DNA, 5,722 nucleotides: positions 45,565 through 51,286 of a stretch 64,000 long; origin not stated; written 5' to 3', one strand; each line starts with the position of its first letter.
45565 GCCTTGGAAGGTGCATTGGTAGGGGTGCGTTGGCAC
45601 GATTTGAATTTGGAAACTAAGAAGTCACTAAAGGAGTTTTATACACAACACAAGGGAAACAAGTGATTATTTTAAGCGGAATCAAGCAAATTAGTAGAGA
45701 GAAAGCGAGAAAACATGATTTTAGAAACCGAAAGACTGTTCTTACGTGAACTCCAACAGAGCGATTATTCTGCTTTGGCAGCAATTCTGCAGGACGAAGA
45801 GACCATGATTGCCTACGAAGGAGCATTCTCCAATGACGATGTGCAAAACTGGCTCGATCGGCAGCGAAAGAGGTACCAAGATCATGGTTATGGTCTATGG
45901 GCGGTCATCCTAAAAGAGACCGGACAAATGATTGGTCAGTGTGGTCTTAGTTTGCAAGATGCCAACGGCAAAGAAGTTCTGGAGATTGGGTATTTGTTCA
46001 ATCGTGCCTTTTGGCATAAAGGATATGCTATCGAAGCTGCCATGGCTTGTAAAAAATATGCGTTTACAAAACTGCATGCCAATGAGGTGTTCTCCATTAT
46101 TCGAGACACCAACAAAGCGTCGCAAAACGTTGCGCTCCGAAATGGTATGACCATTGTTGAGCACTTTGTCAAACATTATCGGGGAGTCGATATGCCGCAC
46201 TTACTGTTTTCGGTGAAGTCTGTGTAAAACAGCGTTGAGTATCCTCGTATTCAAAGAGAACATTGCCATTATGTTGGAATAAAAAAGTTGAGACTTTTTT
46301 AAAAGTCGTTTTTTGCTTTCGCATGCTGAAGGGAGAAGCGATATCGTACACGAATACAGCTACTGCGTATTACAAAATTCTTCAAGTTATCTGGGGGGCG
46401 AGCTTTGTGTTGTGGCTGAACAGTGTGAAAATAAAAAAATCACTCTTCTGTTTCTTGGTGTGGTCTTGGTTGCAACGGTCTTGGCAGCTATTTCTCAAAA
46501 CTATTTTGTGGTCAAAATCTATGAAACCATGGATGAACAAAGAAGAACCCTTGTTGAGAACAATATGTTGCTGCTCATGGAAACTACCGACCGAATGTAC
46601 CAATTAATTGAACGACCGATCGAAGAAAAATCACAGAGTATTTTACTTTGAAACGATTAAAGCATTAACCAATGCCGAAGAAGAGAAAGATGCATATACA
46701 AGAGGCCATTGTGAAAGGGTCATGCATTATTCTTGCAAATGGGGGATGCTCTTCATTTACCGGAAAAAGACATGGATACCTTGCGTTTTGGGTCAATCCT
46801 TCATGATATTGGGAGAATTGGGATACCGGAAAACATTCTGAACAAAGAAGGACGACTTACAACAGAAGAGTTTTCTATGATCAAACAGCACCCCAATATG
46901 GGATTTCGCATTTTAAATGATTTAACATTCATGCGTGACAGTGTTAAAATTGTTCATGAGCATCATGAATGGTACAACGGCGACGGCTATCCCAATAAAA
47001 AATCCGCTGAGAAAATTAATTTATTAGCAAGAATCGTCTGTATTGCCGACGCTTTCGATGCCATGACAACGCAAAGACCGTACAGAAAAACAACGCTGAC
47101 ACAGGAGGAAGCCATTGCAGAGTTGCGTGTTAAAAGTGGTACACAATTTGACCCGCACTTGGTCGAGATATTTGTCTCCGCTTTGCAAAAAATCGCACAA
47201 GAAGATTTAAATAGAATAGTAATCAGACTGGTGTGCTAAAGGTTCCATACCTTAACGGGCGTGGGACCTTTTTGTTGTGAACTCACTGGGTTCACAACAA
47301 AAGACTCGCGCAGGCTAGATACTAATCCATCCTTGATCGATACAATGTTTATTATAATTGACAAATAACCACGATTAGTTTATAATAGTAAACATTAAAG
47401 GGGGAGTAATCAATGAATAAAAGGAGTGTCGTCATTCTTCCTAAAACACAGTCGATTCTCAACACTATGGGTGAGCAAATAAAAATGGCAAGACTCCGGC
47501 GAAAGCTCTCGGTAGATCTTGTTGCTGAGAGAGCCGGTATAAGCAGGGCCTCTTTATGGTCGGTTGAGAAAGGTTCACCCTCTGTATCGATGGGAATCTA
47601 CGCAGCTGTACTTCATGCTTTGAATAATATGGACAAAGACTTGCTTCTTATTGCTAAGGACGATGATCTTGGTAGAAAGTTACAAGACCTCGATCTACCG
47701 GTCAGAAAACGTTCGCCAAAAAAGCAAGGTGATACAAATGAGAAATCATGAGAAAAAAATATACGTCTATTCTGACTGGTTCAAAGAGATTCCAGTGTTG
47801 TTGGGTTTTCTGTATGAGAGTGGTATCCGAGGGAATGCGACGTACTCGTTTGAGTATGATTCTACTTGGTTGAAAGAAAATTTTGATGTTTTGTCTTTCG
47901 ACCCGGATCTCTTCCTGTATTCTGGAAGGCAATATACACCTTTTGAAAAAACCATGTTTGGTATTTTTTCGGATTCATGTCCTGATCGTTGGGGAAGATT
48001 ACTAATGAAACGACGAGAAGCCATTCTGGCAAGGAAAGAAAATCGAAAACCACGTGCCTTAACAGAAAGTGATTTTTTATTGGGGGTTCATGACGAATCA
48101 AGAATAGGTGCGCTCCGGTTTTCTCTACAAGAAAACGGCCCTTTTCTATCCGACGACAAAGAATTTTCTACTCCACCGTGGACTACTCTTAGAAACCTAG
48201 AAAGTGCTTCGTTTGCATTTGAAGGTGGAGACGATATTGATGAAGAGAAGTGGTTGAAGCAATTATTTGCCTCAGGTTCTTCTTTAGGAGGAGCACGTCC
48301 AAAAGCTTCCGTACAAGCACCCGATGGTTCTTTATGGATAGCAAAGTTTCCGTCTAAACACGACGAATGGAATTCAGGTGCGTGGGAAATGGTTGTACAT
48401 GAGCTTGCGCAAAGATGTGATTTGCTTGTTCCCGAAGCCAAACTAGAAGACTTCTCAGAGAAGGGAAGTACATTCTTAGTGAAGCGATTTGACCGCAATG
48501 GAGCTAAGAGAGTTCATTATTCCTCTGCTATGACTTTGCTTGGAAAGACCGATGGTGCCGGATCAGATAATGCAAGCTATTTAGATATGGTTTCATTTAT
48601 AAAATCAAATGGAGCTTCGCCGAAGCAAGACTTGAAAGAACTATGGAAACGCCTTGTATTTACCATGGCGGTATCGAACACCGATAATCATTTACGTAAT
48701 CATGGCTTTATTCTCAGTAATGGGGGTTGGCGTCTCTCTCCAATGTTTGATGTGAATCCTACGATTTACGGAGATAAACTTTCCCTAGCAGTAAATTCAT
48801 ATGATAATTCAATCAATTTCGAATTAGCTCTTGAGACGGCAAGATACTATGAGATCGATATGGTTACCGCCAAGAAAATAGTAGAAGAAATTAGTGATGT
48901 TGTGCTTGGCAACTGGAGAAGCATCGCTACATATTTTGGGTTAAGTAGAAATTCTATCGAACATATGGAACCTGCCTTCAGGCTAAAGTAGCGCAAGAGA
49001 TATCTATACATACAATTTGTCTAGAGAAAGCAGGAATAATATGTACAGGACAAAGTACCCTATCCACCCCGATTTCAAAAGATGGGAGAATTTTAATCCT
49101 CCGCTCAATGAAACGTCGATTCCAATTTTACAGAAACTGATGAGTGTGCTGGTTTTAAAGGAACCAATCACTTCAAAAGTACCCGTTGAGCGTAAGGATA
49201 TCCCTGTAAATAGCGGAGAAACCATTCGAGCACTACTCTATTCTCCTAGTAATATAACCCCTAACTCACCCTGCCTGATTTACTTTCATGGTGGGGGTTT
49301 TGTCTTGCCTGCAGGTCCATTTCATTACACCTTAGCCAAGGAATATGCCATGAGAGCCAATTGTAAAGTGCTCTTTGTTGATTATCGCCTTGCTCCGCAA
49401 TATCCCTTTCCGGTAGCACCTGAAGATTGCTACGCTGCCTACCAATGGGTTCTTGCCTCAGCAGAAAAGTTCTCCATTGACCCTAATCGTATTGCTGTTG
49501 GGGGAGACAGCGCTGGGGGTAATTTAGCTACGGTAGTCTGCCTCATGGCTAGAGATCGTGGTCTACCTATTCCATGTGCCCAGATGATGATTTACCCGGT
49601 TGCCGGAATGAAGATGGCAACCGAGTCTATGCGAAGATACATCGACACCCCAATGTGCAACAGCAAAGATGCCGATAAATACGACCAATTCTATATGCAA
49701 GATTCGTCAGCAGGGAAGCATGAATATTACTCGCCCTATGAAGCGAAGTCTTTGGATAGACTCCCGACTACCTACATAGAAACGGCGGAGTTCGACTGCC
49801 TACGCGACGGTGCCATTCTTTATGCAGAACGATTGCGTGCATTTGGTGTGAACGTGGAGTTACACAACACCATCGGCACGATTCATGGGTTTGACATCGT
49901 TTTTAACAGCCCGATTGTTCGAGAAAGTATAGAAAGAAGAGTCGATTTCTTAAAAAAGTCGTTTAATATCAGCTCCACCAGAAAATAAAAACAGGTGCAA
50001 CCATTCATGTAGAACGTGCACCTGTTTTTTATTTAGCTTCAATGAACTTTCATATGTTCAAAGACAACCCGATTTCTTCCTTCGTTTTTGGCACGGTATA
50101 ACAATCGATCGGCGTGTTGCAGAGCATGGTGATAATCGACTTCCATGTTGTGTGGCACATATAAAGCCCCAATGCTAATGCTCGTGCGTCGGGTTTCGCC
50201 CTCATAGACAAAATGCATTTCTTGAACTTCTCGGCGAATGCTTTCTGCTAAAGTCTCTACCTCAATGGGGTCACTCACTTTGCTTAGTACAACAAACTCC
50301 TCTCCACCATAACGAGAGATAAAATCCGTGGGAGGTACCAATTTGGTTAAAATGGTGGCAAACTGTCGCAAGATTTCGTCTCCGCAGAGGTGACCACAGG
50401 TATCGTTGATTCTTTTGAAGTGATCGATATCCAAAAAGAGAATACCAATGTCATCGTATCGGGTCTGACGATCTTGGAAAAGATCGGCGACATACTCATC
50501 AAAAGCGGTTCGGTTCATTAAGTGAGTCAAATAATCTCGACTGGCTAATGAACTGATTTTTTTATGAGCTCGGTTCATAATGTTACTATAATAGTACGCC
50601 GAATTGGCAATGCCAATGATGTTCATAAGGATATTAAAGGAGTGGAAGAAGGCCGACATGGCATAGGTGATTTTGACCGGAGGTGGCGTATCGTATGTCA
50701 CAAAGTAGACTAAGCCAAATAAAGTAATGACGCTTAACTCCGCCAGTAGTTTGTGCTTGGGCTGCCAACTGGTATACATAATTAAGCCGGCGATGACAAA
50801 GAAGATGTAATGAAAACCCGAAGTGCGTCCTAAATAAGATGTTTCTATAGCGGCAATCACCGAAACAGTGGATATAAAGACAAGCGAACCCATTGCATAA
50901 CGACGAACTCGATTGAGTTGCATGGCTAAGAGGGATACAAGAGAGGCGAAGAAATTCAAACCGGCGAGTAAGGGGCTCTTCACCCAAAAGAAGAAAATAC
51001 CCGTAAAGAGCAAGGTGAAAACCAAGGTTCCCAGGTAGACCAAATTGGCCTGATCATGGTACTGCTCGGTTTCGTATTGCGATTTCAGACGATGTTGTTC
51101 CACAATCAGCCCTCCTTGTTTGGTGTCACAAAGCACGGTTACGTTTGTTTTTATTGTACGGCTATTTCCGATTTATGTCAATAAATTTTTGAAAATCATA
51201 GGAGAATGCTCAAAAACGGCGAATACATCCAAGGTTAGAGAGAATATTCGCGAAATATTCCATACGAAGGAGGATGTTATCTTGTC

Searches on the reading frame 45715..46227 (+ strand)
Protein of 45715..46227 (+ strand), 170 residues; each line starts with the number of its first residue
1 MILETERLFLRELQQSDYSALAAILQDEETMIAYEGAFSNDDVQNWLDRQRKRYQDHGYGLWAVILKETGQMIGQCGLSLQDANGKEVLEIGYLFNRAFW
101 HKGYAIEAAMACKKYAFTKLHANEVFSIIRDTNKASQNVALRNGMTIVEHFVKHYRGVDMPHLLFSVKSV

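Call 91: search_protein_families(library=pfam, proteins=[window:45715-46227:+], max_evalue=0.00001)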
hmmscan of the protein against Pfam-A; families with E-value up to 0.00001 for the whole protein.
window:45715-46227:+ (170 aa): 2 families
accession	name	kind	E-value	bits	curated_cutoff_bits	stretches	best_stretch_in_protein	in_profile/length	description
PF13302.13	Acetyltransf_3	-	3e-34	119.1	25.4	1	7-146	1-138/138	Acetyltransferase (GNAT) domain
PF00583.31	Acetyltransf_1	-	1.4e-08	35.4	20.7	1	44-144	18-115/116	Acetyltransferase (GNAT) family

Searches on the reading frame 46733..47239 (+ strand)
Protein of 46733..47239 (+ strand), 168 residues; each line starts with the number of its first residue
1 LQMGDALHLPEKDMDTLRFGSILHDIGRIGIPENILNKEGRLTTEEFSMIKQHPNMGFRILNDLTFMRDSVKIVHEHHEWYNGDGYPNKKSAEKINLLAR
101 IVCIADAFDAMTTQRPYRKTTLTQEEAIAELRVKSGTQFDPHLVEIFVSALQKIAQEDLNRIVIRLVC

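Call 91: search_protein_families(library=pfam, proteins=[window:46733-47239:+], max_evalue=0.00001)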
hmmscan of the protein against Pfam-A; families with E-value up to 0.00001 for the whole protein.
window:46733-47239:+ (168 aa): 2 families
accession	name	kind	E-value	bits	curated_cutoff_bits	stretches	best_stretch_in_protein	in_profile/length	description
PF13487.12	HD_5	-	1.2e-35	123.2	27.2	1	2-143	27-170/170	HD domain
PF01966.28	HD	-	1.8e-16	60.9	22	1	6-111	18-116/116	HD domain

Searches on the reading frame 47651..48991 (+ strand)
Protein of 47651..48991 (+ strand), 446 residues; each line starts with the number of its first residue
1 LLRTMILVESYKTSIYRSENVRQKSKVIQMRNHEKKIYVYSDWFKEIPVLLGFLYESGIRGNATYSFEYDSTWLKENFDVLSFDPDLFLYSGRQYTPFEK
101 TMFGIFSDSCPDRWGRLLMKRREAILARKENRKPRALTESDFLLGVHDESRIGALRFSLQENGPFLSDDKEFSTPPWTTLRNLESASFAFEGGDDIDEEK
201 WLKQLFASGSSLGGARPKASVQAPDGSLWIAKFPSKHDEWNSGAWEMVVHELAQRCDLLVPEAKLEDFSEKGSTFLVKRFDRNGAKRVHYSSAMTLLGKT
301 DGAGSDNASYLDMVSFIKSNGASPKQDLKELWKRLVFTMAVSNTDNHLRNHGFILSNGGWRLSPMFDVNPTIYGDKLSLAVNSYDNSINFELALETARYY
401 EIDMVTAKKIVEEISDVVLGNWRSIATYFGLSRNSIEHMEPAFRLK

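Call 91: search_protein_families(library=pfam, proteins=[window:47651-48991:+], max_evalue=0.00001)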
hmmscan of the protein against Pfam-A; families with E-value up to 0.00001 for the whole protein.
window:47651-48991:+ (446 aa): 1 family
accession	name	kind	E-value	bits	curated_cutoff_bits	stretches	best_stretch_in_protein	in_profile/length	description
PF07804.18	HipA_C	-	1.8e-48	165.5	30.5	1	210-419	1-210/213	HipA-like C-terminal domain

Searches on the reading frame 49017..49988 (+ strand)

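Call 91: search_protein_families(library=pfam, proteins=[window:49017-49988:+], max_evalue=0.00001)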
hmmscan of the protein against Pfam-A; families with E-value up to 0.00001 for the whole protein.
window:49017-49988:+ (323 aa): 4 families
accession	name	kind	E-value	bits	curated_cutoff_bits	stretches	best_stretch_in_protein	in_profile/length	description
PF07859.19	Abhydrolase_3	-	3.5e-65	220.1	25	1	87-292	1-208/210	alpha/beta hydrolase fold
PF20434.5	BD-FAE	-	1.7e-19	70.7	26.8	1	74-187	3-119/215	BD-FAE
PF10340.15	Say1_Mug180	-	2.2e-08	33.8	21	1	77-234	114-277/374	Steryl acetyl hydrolase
PF00135.34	COesterase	-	3.5e-07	30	27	1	75-183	91-209/515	Carboxylesterase family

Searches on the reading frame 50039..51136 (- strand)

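Call 91: search_protein_families(library=pfam, proteins=[window:50039-51136:-], max_evalue=0.00001)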
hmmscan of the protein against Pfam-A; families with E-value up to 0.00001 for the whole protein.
window:50039-51136:- (365 aa): 1 family
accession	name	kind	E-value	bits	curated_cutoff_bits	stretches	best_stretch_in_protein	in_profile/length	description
PF00990.26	GGDEF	-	8.1e-43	146.4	23.8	1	198-356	1-161/161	Diguanylate cyclase, GGDEF domain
